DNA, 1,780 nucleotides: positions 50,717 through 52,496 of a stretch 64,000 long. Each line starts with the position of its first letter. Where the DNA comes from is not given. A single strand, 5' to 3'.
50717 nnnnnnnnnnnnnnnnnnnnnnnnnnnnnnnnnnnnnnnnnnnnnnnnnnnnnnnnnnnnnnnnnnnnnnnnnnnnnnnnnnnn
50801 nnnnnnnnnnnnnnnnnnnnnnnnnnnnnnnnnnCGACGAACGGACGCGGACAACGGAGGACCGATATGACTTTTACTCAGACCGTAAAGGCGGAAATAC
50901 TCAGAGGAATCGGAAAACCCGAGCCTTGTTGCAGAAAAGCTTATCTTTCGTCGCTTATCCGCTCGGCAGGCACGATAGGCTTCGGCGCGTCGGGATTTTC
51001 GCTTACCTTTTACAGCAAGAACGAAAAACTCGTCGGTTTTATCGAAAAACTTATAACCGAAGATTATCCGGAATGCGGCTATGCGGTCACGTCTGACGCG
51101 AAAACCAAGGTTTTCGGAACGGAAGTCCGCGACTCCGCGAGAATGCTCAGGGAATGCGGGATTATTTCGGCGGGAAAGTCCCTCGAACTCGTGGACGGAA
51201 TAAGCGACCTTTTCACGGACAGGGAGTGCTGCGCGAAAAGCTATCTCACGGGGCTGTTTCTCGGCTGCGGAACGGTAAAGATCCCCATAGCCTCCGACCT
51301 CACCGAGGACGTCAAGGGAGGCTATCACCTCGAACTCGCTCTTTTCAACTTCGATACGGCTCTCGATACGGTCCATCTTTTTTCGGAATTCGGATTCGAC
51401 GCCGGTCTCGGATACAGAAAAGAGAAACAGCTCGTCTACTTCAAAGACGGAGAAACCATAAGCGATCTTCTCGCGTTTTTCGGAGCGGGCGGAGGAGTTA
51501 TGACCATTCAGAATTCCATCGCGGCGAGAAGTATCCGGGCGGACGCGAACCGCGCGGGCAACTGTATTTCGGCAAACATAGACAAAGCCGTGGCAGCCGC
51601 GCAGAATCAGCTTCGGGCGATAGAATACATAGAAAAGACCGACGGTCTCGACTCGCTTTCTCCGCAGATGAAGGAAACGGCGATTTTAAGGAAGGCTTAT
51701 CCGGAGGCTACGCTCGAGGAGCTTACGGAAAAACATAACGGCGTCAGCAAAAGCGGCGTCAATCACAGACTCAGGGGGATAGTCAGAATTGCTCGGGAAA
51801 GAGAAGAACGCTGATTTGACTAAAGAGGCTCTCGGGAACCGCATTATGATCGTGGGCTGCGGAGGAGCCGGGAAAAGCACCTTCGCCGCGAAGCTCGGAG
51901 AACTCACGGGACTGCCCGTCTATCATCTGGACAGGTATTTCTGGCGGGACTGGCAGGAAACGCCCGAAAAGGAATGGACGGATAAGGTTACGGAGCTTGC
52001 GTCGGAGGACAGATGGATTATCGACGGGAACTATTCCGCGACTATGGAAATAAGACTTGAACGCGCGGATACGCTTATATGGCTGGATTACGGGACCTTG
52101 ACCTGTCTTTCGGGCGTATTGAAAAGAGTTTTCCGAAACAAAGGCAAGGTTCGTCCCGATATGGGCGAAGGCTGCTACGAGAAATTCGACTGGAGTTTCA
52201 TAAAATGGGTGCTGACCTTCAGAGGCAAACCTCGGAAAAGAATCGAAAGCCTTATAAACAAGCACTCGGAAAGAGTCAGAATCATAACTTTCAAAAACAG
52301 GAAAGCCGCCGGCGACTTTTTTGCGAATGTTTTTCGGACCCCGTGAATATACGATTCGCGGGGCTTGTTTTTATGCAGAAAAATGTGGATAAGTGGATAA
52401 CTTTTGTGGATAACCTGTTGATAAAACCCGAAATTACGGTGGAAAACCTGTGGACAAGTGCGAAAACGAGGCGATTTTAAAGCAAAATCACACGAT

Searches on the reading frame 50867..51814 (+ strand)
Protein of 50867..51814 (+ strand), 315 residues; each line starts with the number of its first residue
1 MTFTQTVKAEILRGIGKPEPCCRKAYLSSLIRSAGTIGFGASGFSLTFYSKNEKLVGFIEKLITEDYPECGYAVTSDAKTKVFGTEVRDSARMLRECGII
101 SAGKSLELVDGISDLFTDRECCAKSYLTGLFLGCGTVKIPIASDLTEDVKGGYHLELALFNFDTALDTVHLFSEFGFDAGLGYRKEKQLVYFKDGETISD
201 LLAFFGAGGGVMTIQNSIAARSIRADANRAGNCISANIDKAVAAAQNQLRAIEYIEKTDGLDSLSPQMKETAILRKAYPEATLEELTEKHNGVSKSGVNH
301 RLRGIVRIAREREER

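Call 8: search_protein_families(library=pfam, proteins=[window:50867-51814:+])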
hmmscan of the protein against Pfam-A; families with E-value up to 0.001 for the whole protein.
window:50867-51814:+ (315 aa): 3 families
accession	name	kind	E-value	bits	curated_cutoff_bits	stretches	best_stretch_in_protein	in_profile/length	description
PF02650.20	HTH_WhiA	-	1.2e-25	90.2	27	1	227-309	1-84/84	WhiA C-terminal HTH domain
PF14527.11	LAGLIDADG_WhiA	-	6.7e-15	55.4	23.2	1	124-224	2-93/93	WhiA LAGLIDADG-like domain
PF10298.14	WhiA_N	-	3.4e-05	24.3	23.4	1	20-67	1-48/86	WhiA N-terminal LAGLIDADG-like domain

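Call 9: find_encoding_contigs(protein=window:50867-51814:+, flank=10000, max_places=10)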
Protein window:50867-51814:+ (315 aa): 24 contigs read that carry it; 10 places shown.
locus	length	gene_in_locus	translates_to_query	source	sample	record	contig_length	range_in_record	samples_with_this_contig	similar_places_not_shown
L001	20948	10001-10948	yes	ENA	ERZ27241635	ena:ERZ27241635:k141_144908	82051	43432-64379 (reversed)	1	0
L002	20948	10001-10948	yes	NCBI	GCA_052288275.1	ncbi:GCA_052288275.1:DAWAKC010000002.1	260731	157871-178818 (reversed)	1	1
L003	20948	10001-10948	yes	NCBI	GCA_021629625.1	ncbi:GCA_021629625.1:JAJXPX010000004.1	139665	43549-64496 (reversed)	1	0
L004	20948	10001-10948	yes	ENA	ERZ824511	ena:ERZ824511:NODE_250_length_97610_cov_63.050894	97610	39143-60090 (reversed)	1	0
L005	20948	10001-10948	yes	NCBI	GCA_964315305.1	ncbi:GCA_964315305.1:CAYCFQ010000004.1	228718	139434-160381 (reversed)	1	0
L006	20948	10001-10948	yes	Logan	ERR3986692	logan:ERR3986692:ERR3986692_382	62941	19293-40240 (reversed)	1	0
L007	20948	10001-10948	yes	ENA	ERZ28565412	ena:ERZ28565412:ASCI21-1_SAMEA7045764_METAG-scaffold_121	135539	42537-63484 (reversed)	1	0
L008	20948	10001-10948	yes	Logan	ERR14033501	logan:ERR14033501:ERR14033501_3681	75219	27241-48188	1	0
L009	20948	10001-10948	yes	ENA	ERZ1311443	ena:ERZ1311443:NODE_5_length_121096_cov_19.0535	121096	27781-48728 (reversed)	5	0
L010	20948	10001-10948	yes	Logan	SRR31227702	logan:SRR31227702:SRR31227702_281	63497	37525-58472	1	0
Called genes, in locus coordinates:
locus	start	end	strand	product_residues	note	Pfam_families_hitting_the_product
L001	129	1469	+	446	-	PF01523:PmbA_TldD_1st (weak), PF19289:PmbA_TldD_3rd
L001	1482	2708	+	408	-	PF19289:PmbA_TldD_3rd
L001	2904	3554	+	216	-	PF01966:HD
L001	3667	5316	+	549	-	PF02690:Na_Pi_cotrans, PF01895:PhoU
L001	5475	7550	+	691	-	PF02518:HATPase_c, PF00204:DNA_gyraseB, PF01751:Toprim, PF00986:DNA_gyraseB_C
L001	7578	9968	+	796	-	PF00521:DNA_topoisoIV, PF03989:DNA_gyraseA_C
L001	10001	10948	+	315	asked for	PF14527:LAGLIDADG_WhiA, PF02650:HTH_WhiA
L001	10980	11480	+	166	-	-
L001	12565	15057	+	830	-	PF00496:SBP_bac_5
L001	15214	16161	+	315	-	PF00528:BPD_transp_1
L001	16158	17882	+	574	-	PF12911:OppC_N, PF00528:BPD_transp_1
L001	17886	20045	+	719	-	PF00005:ABC_tran, PF02463:SMC_N (faint), PF13304:AAA_21 (weak), PF00005:ABC_tran, PF08352:oligo_HPY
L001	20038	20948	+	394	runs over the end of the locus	PF00005:ABC_tran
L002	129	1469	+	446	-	PF01523:PmbA_TldD_1st (weak), PF19289:PmbA_TldD_3rd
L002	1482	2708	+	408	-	PF19289:PmbA_TldD_3rd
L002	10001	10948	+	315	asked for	PF14527:LAGLIDADG_WhiA, PF02650:HTH_WhiA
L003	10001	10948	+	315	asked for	PF14527:LAGLIDADG_WhiA, PF02650:HTH_WhiA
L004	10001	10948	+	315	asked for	PF14527:LAGLIDADG_WhiA, PF02650:HTH_WhiA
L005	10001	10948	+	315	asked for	PF14527:LAGLIDADG_WhiA, PF02650:HTH_WhiA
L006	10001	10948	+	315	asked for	PF14527:LAGLIDADG_WhiA, PF02650:HTH_WhiA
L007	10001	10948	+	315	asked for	PF14527:LAGLIDADG_WhiA, PF02650:HTH_WhiA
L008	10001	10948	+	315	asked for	PF14527:LAGLIDADG_WhiA, PF02650:HTH_WhiA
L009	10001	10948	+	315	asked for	PF14527:LAGLIDADG_WhiA, PF02650:HTH_WhiA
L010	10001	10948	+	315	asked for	PF14527:LAGLIDADG_WhiA, PF02650:HTH_WhiA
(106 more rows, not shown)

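Call 11: find_related_loci(query=window:50867-51814:+, collection=genome_contigs, flank=10000)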
Query window:50867-51814:+ (315 aa) in genome_contigs; peptide patterns used: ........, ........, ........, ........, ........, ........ (x = any residue, [..] = any of these).
102 stretches matched a pattern; 7 encode a relative of the query (tblastn E <= 1e-3); 7 distinct loci.
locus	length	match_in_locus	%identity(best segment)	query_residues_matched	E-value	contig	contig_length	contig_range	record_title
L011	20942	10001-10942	80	1-314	3e-174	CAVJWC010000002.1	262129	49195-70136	Eubacterium sp. isolate H07681-L1_cleanbin_000019 genome assembly, contig: Spades_H07681-L1_contig_4, whole genome shotg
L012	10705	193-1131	40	1-315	2e-66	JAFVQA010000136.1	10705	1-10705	MAG: Clostridia bacterium isolate RGIG5290 Sheep_Colon-2__c752945, whole genome shotgun sequence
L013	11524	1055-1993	40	1-315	2e-64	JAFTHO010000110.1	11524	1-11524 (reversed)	MAG: Clostridia bacterium isolate RGIG3825 Roe_deer_Cecum-1__c434526, whole genome shotgun sequence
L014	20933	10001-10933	38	1-314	1e-64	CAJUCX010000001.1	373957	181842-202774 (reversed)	MAG TPA_asm: uncultured Christensenellaceae bacterium isolate MGBC129327 genome assembly, contig: MGBC129327.1, whole ge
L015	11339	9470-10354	25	1-305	3e-28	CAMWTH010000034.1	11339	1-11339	MAG TPA_asm: uncultured Mycoplasma sp. isolate SRR14411294_bin.6_metawrap_v1.3_MAG genome assembly, contig: NODE.395_len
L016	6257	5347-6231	25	1-305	1e-26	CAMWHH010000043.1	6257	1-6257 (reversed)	MAG TPA_asm: uncultured Mycoplasma sp. isolate SRR14411351_bin.1_metawrap_v1.3_MAG genome assembly, contig: NODE.305_len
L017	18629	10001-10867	26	1-308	1e-19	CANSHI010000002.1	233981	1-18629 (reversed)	MAG TPA_asm: uncultured bacterium isolate SRR15510232_bin.9_metawrap_v1.3_MAG genome assembly, contig: NODE.29_length_23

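Call 22: find_homologous_proteins(query=window:50867-51814:+, max_evalue=1e-40)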
Query window:50867-51814:+ (315 aa): 55 proteins with E <= 1e-40 among 7575 candidates.
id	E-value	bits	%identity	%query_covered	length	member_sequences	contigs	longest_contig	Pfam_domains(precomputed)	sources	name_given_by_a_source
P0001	3.5e-202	688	99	100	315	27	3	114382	PF02650.21,PF14527.12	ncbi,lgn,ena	-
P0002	9.4e-166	569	80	100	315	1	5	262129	PF10298.15,PF02650.21,PF14527.12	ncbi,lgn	-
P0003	2.0e-156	538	76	100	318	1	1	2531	PF10298.15,PF02650.21,PF14527.12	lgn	-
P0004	1.8e-96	341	52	100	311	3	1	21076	PF10298.15,PF02650.21,PF14527.12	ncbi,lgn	ncbi:MAG: DNA-binding protein WhiA [Clostridia bacterium]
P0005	6.1e-55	205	38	98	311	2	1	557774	PF10298.15,PF02650.21,PF14527.12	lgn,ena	-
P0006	1.8e-54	203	39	100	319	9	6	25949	PF10298.15,PF02650.21,PF14527.12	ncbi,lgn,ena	-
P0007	2.2e-54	203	40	100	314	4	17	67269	PF10298.15,PF02650.21,PF14527.12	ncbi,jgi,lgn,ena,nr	ncbi:MAG: DNA-binding protein WhiA [Clostridiales bacterium]|nr:DNA-binding protein WhiA [Clostridia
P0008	1.6e-53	200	39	100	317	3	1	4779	PF10298.15,PF02650.21,PF14527.12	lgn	-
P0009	2.1e-53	200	40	100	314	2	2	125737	PF10298.15,PF02650.21,PF14527.12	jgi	-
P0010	5.5e-53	198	38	100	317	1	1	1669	PF10298.15,PF02650.21,PF14527.12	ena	-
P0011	1.0e-52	197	40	100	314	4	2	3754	PF10298.15,PF02650.21,PF14527.12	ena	-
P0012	2.0e-52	197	39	100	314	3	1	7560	PF10298.15,PF02650.21,PF14527.12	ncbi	-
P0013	2.4e-52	196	39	100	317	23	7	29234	PF10298.15,PF02650.21,PF14527.12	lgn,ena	-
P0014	8.0e-52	195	38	99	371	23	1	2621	PF10298.15,PF02650.21,PF14527.12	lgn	-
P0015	5.2e-51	192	37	98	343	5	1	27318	PF10298.15,PF02650.21,PF14527.12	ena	-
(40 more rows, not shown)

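Call 23: find_encoding_contigs(protein=P0004, flank=10000, max_places=3)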
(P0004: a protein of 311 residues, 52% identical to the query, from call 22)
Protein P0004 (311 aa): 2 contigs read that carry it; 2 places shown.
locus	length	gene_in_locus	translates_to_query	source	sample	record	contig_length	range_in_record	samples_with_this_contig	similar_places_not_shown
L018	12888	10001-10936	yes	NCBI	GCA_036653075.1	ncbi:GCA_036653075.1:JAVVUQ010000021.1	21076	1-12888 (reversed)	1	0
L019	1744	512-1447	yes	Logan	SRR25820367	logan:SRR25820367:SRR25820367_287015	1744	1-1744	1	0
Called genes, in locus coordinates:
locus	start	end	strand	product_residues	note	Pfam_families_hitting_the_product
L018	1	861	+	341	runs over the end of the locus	PF01595:CNNM, PF00571:CBS (weak)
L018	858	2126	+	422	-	PF01595:CNNM, PF00571:CBS (faint), PF03471:CorC_HlyC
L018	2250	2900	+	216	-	PF01966:HD (weak)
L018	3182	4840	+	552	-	PF02690:Na_Pi_cotrans, PF01895:PhoU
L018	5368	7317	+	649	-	PF02518:HATPase_c, PF00204:DNA_gyraseB, PF01751:Toprim, PF00986:DNA_gyraseB_C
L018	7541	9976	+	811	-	PF00521:DNA_topoisoIV, PF03989:DNA_gyraseA_C (faint)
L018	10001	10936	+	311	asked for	PF10298:WhiA_N (faint), PF14527:LAGLIDADG_WhiA, PF02650:HTH_WhiA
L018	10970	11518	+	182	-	PF13238:AAA_18 (weak)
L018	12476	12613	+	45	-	-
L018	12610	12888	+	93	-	PF07963:N_methyl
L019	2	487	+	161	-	?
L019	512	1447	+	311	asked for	PF10298:WhiA_N (faint), PF14527:LAGLIDADG_WhiA, PF02650:HTH_WhiA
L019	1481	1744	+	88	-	?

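Call 24: find_encoding_contigs(protein=P0003, flank=10000, max_places=3)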
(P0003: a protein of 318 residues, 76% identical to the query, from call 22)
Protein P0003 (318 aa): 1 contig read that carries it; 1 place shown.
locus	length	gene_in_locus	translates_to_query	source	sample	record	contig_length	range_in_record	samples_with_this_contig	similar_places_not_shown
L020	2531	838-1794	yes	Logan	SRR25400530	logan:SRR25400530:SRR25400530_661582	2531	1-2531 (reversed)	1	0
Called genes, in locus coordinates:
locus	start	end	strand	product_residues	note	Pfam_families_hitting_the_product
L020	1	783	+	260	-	?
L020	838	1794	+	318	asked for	PF10298:WhiA_N (weak), PF14527:LAGLIDADG_WhiA, PF02650:HTH_WhiA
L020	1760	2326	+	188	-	-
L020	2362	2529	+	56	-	?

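Call 32: search_protein_families(library=pfam, proteins=[L018:10970-11518:+, L011:10980-11471:+], max_evalue=1)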
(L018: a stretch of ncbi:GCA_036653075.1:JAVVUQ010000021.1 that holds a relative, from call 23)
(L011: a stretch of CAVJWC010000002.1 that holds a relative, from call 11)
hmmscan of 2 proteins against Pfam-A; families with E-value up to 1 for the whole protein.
L018:10970-11518:+ (182 aa): 18 families
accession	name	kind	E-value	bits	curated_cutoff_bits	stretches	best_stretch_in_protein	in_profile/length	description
PF13238.12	AAA_18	-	8.7e-06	26.7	29.4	1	18-76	1-59/128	AAA domain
PF13401.12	AAA_22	-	0.0092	16.7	27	1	18-117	8-57/130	AAA domain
PF13207.12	AAA_17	-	0.011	16.5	27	0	22-44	2-24/136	AAA domain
PF01712.25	dNK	-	0.012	15.8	27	0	18-45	1-28/203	Deoxynucleoside kinase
PF03029.23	ATP_bind_1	-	0.022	15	27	1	20-39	1-20/240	Conserved hypothetical ATP binding protein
PF13479.12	AAA_24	-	0.037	14.3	27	1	15-42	2-29/195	AAA domain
PF10662.15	PduV-EutP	-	0.04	14.2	21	1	16-36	2-22/143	Ethanolamine utilisation - propanediol utilisation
PF13671.12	AAA_33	-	0.041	14.6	27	1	18-50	2-34/143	AAA domain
PF03215.21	Rad17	-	0.041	14.3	23.8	1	18-100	48-139/186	Rad17 P-loop domain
PF13521.12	AAA_28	-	0.049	14.3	27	1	17-43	1-27/164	AAA domain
PF06068.19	TIP49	-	0.057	13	23.8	1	11-40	46-75/347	TIP49 P-loop domain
PF01745.22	IPT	-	0.069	13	20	1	19-48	5-34/233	Isopentenyl transferase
PF20437.3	LonC_helical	-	0.082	13.4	24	1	141-155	5-19/34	Lon-like LonC helical domain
PF00580.27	UvrD-helicase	-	0.13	12.4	23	1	2-31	2-29/271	UvrD/REP helicase N-terminal domain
PF00005.33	ABC_tran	-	0.14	13.2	25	1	15-39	11-35/137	ABC transporter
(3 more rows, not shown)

L011:10980-11471:+ (163 aa): 8 families
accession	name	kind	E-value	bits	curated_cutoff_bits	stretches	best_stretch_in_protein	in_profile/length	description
PF13238.12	AAA_18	-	0.00019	22.3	29.4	1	1-51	2-66/128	AAA domain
PF01202.28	SKI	-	0.0048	17.5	22.1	1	7-42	2-37/159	Shikimate kinase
PF13671.12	AAA_33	-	0.011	16.5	27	1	2-35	4-35/143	AAA domain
PF13521.12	AAA_28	-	0.015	15.9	27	1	2-84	4-83/164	AAA domain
PF13207.12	AAA_17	-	0.023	15.4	27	1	3-26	1-24/136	AAA domain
PF02679.21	ComA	-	0.075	12.9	25.2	1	91-147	171-224/243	(2R)-phospho-3-sulfolactate synthase (ComA)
PF01712.25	dNK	-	0.17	12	27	0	2-28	3-29/203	Deoxynucleoside kinase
PF02224.24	Cytidylate_kin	-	0.3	11.2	26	0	2-26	3-27/211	Cytidylate kinase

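Call 49: list_cluster_members(proteins=[window:50867-51814:+, P0002, P0004])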
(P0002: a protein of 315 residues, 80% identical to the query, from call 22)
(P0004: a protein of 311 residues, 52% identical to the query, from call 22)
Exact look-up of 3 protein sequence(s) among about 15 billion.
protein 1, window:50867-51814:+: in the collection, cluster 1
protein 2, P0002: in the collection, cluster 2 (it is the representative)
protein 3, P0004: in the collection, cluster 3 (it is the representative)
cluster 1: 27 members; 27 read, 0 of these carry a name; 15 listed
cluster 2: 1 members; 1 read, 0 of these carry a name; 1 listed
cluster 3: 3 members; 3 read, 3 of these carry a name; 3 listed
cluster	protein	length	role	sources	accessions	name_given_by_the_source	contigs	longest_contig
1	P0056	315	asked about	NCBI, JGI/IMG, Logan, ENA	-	-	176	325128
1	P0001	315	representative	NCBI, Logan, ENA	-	-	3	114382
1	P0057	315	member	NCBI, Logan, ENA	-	-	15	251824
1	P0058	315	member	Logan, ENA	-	-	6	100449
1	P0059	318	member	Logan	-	-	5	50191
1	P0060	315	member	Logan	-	-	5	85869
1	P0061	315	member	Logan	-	-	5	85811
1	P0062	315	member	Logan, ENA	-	-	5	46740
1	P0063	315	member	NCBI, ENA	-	-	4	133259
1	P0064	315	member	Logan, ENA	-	-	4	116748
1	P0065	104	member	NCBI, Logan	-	-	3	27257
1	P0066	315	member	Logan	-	-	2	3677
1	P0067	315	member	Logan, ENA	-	-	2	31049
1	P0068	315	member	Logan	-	-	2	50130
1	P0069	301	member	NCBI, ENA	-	-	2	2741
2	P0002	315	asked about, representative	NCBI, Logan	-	-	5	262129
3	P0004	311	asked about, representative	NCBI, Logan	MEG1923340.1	MAG: DNA-binding protein WhiA [Clostridia bacterium]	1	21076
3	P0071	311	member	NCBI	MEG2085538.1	MAG: DNA-binding protein WhiA [Clostridia bacterium]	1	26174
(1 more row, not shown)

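Call 50: find_encoding_contigs(protein=P0071, flank=10000, max_places=2)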
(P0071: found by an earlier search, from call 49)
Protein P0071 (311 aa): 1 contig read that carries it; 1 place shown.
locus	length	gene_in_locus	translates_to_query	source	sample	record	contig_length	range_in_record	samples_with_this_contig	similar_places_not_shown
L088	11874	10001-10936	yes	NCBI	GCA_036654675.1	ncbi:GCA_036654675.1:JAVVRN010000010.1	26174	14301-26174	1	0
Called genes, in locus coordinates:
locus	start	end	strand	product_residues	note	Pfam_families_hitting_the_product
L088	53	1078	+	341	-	PF01595:CNNM, PF00571:CBS (weak)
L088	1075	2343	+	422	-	PF01595:CNNM, PF00571:CBS (faint), PF03471:CorC_HlyC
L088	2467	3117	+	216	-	PF01966:HD (weak)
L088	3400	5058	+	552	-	PF02690:Na_Pi_cotrans, PF01895:PhoU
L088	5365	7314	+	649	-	PF02518:HATPase_c, PF00204:DNA_gyraseB, PF01751:Toprim, PF00986:DNA_gyraseB_C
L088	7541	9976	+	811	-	PF00521:DNA_topoisoIV, PF03989:DNA_gyraseA_C (faint)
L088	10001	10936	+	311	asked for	PF10298:WhiA_N (faint), PF14527:LAGLIDADG_WhiA, PF02650:HTH_WhiA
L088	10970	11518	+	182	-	PF13238:AAA_18 (weak)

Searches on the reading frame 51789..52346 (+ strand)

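Call 8: search_protein_families(library=pfam, proteins=[window:51789-52346:+])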
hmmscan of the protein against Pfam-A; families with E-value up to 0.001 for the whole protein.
window:51789-52346:+ (185 aa): 0 families

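Call 31: search_protein_families(library=ncbifam, proteins=[window:51843-52346:+], max_evalue=0.01)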
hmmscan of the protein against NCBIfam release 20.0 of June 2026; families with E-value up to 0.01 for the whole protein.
window:51843-52346:+ (167 aa): 5 families
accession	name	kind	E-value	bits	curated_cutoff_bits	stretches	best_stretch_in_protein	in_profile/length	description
NF005994.0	PRK08118.1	equivalog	1.3e-58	197.8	215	1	1-163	4-167/172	DNA topology modulation protein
NF005576.0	PRK07261.1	equivalog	3e-38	131.3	224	1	1-155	3-159/171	DNA topology modulation protein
NF004861.0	PRK06217.1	equivalog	3.7e-06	26.5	203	1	1-122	4-129/183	hypothetical protein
NF001386.0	PRK00279.2-4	equivalog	0.0044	16.6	256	1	2-73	6-76/220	adenylate kinase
NF005115.0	PRK06547.1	equivalog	0.0049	16.3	173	0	1-31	18-49/172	hypothetical protein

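Call 32: search_protein_families(library=pfam, proteins=[window:51843-52346:+], max_evalue=1)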
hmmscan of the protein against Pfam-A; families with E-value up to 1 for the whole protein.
window:51843-52346:+ (167 aa): 7 families
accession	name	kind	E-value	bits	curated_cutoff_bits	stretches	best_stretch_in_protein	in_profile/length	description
PF13238.12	AAA_18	-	0.0019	19.1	29.4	1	1-36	1-40/128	AAA domain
PF13671.12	AAA_33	-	0.007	17.1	27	1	1-80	2-75/143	AAA domain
PF13521.12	AAA_28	-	0.018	15.7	27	1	1-87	2-85/164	AAA domain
PF01745.22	IPT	-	0.023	14.6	20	1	2-31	5-34/233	Isopentenyl transferase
PF13207.12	AAA_17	-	0.029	15.1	27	0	4-27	1-24/136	AAA domain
PF01202.28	SKI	-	0.052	14.1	22.1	1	8-40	2-34/159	Shikimate kinase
PF00448.28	SRP54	-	0.23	11.5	22.7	1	1-20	4-23/196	SRP54-type protein, GTPase domain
